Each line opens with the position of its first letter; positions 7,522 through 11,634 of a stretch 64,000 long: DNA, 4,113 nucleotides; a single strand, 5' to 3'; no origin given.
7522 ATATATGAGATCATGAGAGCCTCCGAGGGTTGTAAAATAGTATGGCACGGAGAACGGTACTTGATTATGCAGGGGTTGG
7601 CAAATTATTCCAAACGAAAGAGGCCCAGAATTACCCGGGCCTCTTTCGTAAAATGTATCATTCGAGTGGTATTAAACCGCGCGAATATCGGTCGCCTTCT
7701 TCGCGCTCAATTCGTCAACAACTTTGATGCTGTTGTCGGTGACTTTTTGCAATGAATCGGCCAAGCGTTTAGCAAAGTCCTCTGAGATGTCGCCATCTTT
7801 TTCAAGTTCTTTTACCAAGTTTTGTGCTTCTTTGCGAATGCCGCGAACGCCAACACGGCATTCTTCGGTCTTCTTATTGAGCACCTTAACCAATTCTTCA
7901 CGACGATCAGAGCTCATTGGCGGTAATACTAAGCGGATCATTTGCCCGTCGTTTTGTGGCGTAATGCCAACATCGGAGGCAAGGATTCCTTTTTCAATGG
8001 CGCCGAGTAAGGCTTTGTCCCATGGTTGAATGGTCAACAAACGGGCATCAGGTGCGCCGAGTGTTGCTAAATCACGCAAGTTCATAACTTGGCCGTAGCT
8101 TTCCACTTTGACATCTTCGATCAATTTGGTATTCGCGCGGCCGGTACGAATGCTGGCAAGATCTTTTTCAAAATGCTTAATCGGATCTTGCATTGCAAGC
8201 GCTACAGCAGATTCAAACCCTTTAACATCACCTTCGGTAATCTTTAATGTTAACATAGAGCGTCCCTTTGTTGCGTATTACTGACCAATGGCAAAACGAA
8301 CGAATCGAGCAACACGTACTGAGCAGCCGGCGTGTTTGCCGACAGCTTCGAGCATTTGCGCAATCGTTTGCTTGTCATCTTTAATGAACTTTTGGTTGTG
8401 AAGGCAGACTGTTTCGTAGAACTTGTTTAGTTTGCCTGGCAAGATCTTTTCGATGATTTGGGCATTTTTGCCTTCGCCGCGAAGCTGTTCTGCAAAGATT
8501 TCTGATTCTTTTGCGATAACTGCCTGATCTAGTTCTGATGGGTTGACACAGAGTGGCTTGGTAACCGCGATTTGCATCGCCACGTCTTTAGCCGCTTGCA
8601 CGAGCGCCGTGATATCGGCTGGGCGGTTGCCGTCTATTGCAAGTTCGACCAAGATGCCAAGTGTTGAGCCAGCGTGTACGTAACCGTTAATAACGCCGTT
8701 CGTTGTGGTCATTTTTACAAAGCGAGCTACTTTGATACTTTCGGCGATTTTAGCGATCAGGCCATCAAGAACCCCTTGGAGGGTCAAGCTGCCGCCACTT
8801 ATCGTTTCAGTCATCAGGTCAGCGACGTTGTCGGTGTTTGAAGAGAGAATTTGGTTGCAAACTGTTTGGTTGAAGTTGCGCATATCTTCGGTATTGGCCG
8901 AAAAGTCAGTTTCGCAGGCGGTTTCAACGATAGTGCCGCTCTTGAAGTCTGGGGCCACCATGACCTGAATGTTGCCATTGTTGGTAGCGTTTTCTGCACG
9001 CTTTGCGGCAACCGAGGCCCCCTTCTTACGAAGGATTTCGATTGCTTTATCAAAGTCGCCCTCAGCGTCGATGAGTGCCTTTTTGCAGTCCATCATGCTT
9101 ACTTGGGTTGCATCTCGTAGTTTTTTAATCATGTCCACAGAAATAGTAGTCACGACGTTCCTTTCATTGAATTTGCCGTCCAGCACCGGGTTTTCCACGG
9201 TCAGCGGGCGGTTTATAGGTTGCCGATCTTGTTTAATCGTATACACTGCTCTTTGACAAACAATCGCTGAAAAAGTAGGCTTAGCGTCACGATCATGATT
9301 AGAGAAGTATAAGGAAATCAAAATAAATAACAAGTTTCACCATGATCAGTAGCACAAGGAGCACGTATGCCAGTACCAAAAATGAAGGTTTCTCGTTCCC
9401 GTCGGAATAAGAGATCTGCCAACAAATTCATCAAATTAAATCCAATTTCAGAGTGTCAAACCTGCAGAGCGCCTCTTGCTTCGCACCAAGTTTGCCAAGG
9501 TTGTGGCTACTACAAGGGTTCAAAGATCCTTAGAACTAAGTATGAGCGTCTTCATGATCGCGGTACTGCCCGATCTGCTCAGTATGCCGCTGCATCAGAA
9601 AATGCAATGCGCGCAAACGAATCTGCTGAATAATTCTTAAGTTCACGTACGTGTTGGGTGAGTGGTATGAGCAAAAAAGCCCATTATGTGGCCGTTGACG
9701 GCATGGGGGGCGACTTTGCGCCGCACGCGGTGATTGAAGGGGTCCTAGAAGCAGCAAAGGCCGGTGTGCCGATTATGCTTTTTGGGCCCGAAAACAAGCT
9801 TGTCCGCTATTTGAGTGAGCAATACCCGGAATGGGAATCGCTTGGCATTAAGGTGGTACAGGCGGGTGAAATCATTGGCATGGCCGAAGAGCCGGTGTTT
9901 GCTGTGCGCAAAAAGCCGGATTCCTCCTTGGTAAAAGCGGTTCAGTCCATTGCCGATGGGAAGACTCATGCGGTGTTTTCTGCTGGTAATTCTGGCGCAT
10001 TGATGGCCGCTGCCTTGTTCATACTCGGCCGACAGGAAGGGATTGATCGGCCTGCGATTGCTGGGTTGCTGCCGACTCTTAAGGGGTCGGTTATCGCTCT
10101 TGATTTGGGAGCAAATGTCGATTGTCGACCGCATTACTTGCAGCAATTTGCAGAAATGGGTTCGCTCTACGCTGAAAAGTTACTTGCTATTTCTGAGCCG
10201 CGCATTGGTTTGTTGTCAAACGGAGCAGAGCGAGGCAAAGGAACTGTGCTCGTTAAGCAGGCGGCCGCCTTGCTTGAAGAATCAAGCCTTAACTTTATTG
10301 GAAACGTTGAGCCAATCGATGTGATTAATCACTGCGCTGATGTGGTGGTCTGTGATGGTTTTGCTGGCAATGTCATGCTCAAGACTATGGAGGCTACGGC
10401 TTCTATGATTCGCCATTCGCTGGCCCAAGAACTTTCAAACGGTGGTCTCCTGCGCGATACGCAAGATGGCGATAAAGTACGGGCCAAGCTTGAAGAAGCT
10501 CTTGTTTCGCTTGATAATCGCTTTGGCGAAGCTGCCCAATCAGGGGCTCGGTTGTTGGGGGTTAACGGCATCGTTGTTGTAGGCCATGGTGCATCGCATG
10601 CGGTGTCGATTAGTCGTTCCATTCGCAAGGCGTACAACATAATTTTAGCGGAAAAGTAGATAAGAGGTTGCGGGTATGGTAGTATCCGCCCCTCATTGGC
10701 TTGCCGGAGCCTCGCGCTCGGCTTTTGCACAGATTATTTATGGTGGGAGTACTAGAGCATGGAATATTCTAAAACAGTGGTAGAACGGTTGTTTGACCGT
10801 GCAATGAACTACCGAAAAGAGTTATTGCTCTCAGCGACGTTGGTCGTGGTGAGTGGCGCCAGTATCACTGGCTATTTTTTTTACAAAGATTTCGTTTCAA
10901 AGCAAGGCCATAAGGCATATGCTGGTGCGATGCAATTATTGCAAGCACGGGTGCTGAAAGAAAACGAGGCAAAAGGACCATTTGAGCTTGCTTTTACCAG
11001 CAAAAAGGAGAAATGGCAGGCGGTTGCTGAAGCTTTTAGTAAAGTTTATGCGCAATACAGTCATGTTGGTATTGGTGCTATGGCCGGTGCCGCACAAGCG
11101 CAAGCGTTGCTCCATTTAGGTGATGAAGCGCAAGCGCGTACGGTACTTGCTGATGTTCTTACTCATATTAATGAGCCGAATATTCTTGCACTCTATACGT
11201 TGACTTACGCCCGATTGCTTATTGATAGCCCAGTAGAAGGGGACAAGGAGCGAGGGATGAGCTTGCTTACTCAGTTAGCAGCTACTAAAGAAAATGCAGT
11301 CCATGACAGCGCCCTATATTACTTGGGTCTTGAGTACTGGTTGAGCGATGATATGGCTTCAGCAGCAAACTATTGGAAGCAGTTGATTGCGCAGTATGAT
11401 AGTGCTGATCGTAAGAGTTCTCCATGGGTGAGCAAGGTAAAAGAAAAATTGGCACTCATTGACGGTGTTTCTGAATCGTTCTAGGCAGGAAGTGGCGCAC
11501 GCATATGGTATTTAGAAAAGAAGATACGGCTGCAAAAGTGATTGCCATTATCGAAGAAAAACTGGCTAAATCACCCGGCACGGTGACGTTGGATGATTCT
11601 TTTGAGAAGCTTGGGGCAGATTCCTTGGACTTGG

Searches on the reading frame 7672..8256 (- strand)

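Call 90: search_protein_families(library=pfam, proteins=[window:7672-8256:-], max_evalue=0.001)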
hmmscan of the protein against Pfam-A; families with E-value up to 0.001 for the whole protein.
window:7672-8256:- (194 aa): 1 family
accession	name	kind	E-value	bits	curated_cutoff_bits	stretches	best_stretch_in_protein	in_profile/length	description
PF01765.24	RRF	-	9.7e-56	188.6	29.7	1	29-191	1-163/164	Ribosome recycling factor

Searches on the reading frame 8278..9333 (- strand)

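Call 24: search_protein_families(library=pfam, proteins=[window:8278-9333:-], max_evalue=0.01)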
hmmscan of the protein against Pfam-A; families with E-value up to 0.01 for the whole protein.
window:8278-9333:- (351 aa): 2 families
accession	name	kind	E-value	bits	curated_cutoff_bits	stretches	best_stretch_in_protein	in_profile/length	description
PF00889.24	EF_TS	-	9.6e-57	192.3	27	1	133-351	1-204/204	Elongation factor TS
PF25025.1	EF-Ts_N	-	0.0013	19.1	33.2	1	65-103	13-52/60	Elongation factor Ts, mitochondrial, N-terminal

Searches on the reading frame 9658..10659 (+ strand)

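Call 7: search_protein_families(library=pfam, proteins=[window:9658-10659:+], max_evalue=0.01)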
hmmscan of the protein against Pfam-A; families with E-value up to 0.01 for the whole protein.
window:9658-10659:+ (333 aa): 1 family
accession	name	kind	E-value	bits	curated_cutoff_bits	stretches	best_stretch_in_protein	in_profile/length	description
PF02504.20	FA_synthesis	-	4.5e-87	292.6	29.1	1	11-329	3-317/324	Fatty acid synthesis protein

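Call 8: search_protein_families(library=ncbifam, proteins=[window:9658-10659:+], max_evalue=0.01)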
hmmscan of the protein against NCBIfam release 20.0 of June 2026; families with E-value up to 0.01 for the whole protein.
window:9658-10659:+ (333 aa): 4 families
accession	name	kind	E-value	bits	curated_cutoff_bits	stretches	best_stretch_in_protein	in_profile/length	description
TIGR00182.1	plsX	equivalog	6e-87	291.9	243.4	1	11-329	3-315/337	phosphate acyltransferase PlsX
NF010419.0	PRK13845.1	equivalog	7.1e-79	265.7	729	1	7-326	96-418/440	putative glycerol-3-phosphate acyltransferase PlsX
NF010420.0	PRK13846.1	equivalog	1.4e-38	133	536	1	11-260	5-256/316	phosphate acyltransferase PlsX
NF040747.1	reduct_C_alpha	equivalog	0.0059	15.7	350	0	221-247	202-228/380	glycine/sarcosine/betaine reductase complex component C subunit alpha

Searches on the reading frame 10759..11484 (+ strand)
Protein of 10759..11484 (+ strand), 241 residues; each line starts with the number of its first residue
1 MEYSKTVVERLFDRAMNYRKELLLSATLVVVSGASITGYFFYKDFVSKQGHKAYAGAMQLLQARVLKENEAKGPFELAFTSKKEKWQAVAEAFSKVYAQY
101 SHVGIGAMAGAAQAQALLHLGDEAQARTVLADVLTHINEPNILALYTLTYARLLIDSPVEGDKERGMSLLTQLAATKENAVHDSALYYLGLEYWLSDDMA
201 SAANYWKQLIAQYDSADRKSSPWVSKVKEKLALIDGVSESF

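Call 7: search_protein_families(library=pfam, proteins=[window:10759-11484:+], max_evalue=0.01)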
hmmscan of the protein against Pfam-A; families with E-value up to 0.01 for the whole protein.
window:10759-11484:+ (241 aa): 2 families
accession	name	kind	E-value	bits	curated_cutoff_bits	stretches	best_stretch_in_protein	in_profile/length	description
PF09976.15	TPR_21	-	1.3e-06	28.7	25.5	1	27-171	13-137/193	Tetratricopeptide repeat-like domain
PF23914.1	TPR_CcmH_CycH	-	4.1e-05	23.9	42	1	147-218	87-156/158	Cytochrome c-type biogenesis protein H TPR domain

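Call 8: search_protein_families(library=ncbifam, proteins=[window:10759-11484:+], max_evalue=0.01)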
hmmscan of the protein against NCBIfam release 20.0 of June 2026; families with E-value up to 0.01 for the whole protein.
window:10759-11484:+ (241 aa): 1 family
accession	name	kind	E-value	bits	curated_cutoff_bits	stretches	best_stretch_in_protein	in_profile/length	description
TIGR03922.1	T7SS_EccA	equivalog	0.00044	18.9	466.65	1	51-179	84-214/557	type VII secretion AAA-ATPase EccA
